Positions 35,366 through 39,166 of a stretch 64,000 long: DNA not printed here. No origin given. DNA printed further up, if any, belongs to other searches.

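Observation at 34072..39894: Two arrays with related but distinct repeats and different spacer-length regimes flank a single cas13a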

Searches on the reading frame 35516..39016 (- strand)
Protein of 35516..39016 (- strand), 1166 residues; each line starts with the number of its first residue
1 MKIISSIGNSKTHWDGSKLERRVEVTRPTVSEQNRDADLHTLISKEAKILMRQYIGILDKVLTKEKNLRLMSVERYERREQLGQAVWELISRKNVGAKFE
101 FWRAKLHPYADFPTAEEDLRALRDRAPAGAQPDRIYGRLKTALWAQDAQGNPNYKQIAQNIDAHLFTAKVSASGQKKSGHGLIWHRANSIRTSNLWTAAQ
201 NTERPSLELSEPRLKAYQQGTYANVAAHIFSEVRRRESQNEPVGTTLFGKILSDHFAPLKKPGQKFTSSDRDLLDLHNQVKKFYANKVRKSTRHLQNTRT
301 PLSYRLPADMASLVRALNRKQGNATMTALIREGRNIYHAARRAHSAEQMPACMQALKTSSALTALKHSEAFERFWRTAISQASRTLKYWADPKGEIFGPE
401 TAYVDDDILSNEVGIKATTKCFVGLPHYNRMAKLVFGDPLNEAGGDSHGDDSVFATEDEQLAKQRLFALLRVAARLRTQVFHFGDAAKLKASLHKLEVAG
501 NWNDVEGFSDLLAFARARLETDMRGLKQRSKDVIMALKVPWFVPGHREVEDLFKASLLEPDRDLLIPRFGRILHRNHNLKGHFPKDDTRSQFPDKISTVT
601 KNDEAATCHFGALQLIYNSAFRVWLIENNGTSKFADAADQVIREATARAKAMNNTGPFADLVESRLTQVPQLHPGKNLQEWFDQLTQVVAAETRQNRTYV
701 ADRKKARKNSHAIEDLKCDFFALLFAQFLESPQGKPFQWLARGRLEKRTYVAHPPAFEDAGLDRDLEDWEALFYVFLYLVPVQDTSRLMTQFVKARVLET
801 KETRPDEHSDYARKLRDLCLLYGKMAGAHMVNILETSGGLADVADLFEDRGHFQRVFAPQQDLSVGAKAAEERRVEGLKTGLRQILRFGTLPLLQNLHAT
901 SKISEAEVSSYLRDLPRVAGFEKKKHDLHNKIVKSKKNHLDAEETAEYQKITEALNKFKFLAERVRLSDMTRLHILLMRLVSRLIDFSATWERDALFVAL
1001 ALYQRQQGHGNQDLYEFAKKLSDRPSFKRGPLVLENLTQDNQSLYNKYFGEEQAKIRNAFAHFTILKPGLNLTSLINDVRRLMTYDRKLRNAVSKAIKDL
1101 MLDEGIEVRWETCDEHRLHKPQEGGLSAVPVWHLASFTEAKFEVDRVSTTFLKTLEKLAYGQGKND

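Call 5: search_protein_families(library=pfam, proteins=[window:35516-39016:-], max_evalue=0.01)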
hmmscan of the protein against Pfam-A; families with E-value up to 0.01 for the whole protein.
window:35516-39016:- (1166 aa): 1 family
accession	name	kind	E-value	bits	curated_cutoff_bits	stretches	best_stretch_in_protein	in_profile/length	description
PF24615.2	Spectrin_Anc-1_2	-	0.0042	17.7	28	0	910-959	38-87/105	Nuclear anchorage protein 1, spectrin repeat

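Call 6: search_protein_families(library=ncbifam, proteins=[window:35516-39016:-], max_evalue=0.01)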
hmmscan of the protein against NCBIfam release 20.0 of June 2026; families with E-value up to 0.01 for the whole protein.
window:35516-39016:- (1166 aa): 2 families
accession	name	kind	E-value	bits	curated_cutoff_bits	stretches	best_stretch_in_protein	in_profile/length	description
NF038188.1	cas13A_C2c2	equivalog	9.1e-147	491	150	1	1-1158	1-1191/1192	type VI-A CRISPR-associated RNA-guided ribonuclease Cas13a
NF041414.1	ArsI_CadI_VOC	equivalog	0.0066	16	116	0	1043-1075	16-48/147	ArsI/CadI family heavy metal resistance metalloenzyme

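Call 10: find_related_loci(query=window:35516-39016:-, collection=genome_contigs, flank=10000)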
Query window:35516-39016:- (1166 aa) in genome_contigs; peptide patterns used: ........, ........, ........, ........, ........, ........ (x = any residue, [..] = any of these).
31 stretches matched a pattern, but none encodes a relative of the query by tblastn (E <= 1e-3).

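Call 11: find_homologous_proteins(query=window:35516-39016:-, max_evalue=0.00001)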
Query window:35516-39016:- (1166 aa): 3 proteins with E <= 0.00001 among 8000 candidates.
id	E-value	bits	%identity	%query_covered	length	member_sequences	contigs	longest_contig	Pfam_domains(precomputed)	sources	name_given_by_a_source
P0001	0.0e+0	2656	100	100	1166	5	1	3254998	PF28192.1,PF28350.1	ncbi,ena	-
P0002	1.2e-241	823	39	100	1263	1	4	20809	PF28192.1,PF28350.1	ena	-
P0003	3.6e-85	305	28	92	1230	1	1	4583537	PF28192.1,PF28350.1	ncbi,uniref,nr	uniref:type VI-A CRISPR-associated RNA-guided ribonuclease Cas13a n=1 Tax=Pararhizobium sp. IMCC3301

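Call 13: find_encoding_contigs(protein=P0002, flank=10000, max_places=6)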
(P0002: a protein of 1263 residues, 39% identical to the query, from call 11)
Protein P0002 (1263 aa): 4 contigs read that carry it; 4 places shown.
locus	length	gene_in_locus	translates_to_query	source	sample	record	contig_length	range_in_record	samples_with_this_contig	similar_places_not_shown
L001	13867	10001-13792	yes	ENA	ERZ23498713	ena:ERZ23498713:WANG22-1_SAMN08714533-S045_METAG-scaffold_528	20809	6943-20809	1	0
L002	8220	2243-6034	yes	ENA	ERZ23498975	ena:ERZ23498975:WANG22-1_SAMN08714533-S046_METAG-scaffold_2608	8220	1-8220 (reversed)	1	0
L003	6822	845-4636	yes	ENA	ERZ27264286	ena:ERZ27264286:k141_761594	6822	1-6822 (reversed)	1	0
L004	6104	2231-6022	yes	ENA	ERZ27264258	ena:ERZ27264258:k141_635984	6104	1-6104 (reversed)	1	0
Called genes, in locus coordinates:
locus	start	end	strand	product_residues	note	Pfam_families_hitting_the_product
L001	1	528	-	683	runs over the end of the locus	PF03717:PBP_dimer, PF00905:Transpeptidase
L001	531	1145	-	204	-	-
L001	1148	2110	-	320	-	PF01795:Methyltransf_5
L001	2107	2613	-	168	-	PF02381:MraZ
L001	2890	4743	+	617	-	-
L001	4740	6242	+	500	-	-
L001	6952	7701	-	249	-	PF21948:LplA-B_cat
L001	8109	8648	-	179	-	-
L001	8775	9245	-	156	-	PF07508:Recombinase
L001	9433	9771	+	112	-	-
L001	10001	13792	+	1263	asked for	PF28192:Cas13a_endoribonuclease, PF28350:Cas13a_C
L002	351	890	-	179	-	-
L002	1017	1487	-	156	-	PF07508:Recombinase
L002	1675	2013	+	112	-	-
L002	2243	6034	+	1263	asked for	PF28192:Cas13a_endoribonuclease, PF28350:Cas13a_C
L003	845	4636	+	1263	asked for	PF28192:Cas13a_endoribonuclease, PF28350:Cas13a_C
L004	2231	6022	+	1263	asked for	PF28192:Cas13a_endoribonuclease, PF28350:Cas13a_C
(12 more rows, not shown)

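Call 14: find_encoding_contigs(protein=P0003, flank=10000, max_places=4)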
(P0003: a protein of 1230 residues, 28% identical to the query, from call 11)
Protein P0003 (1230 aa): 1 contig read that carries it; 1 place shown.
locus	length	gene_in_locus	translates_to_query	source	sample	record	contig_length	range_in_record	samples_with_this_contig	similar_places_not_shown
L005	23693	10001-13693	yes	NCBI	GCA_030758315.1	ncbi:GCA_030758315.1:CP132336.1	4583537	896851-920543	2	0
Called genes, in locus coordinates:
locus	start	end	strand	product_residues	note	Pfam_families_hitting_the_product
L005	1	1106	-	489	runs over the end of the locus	PF08323:Glyco_transf_5, PF00534:Glycos_transf_1, PF13692:Glyco_trans_1_4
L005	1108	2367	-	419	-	PF00483:NTP_transferase, PF24894:Hexapep_GlmU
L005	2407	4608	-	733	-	PF22019:GlgB_N, PF02922:CBM_48, PF00128:Alpha-amylase (weak), PF02806:Alpha-amylase_C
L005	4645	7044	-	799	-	PF00343:Phosphorylase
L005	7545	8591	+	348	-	PF03706:LPG_synthase_TM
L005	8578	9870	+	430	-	PF07690:MFS_1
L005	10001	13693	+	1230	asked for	PF28192:Cas13a_endoribonuclease, PF28350:Cas13a_C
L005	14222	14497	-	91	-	PF00156:Pribosyltran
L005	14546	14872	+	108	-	PF02653:BPD_transp_2 (weak)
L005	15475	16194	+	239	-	-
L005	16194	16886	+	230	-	PF00226:DnaJ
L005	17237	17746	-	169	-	PF00156:Pribosyltran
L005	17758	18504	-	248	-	PF00994:MoCF_biosynth, PF24102:FLAD1_M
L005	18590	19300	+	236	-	PF17746:SfsA_N, PF03749:SfsA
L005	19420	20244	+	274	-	PF00557:Peptidase_M24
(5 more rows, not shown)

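Call 16: find_encoding_contigs(protein=P0001, flank=10000, max_places=4)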
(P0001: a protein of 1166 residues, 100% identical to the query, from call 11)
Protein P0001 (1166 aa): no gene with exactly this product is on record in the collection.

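Call 17: list_cluster_members(proteins=[P0001, P0002])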
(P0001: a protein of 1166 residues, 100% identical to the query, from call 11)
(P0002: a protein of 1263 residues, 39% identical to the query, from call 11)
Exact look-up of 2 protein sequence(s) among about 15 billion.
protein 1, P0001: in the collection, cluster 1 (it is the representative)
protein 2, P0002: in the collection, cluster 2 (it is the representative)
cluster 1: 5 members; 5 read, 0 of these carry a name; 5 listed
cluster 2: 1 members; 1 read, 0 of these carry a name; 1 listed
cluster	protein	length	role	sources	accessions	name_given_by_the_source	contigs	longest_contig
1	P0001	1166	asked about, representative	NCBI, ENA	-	-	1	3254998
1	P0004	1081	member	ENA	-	-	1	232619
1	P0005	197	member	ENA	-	-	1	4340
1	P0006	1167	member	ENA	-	-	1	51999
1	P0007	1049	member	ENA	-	-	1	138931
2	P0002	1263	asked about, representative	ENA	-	-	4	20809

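Call 19: find_encoding_contigs(protein=P0006, flank=10000, max_places=4)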
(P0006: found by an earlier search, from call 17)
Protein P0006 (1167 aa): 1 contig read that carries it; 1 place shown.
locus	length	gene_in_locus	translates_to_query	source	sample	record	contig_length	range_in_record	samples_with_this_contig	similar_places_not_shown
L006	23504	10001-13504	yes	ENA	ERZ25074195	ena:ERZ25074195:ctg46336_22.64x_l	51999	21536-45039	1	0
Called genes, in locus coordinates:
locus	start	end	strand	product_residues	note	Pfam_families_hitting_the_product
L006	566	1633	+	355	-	PF00356:LacI, PF00532:Peripla_BP_1, PF13407:Peripla_BP_4, PF13377:Peripla_BP_3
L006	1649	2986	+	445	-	PF01547:SBP_bac_1, PF13416:SBP_bac_8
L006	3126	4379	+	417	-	PF00528:BPD_transp_1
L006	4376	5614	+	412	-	PF00528:BPD_transp_1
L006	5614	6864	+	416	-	PF22422:MGH1-like_GH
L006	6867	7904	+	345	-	PF00005:ABC_tran, PF08402:TOBE_2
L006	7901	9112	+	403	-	PF13660:DUF4147, PF05161:MOFRL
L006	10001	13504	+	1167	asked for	PF28192:Cas13a_endoribonuclease, PF28350:Cas13a_C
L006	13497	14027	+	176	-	-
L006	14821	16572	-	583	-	-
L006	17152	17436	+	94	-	-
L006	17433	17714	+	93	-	PF12441:CopG_antitoxin (weak)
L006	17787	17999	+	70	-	-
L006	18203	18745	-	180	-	PF13358:DDE_3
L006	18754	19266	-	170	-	PF13384:HTH_23 (weak), PF13518:HTH_28, PF13551:HTH_29, PF13565:HTH_32, PF13592:HTH_33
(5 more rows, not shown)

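Call 20: find_encoding_contigs(protein=P0004, flank=10000, max_places=4)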
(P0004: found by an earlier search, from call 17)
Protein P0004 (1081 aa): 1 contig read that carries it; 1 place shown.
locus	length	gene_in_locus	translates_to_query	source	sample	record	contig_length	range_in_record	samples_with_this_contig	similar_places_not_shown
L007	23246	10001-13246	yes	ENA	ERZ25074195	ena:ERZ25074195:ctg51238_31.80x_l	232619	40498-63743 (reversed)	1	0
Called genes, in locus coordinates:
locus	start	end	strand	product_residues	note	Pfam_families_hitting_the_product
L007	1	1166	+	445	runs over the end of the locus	PF01547:SBP_bac_1, PF13416:SBP_bac_8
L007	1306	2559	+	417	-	PF00528:BPD_transp_1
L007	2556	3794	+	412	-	PF00528:BPD_transp_1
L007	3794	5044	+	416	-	PF22422:MGH1-like_GH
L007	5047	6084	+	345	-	PF00005:ABC_tran, PF08402:TOBE_2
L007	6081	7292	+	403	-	PF13660:DUF4147, PF05161:MOFRL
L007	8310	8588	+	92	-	-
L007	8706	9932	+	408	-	PF00872:Transposase_mut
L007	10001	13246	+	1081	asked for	PF28192:Cas13a_endoribonuclease, PF28350:Cas13a_C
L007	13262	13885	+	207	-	-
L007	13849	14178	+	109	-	-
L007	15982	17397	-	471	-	-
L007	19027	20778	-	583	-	-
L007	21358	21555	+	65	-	-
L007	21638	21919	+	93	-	PF12441:CopG_antitoxin (weak)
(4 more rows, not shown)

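Call 21: find_encoding_contigs(protein=P0007, flank=10000, max_places=4)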
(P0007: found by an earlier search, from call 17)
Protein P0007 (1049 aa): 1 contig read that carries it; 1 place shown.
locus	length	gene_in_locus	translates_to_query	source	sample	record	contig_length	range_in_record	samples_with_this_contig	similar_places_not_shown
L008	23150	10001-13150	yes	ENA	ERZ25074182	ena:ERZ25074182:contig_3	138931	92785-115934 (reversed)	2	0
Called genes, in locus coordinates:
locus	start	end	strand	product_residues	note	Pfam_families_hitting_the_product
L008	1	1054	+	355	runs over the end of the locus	PF00356:LacI, PF00532:Peripla_BP_1, PF13407:Peripla_BP_4, PF13377:Peripla_BP_3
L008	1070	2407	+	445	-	PF01547:SBP_bac_1, PF13416:SBP_bac_8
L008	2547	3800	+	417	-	PF00528:BPD_transp_1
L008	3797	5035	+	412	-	PF00528:BPD_transp_1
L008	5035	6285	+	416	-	PF22422:MGH1-like_GH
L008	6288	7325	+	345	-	PF00005:ABC_tran, PF08402:TOBE_2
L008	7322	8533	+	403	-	PF13660:DUF4147, PF05161:MOFRL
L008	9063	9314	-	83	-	-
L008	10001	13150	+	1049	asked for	PF28192:Cas13a_endoribonuclease, PF28350:Cas13a_C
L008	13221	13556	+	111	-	-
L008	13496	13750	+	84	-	-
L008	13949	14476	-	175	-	-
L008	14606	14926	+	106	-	-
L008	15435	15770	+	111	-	-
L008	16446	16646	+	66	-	-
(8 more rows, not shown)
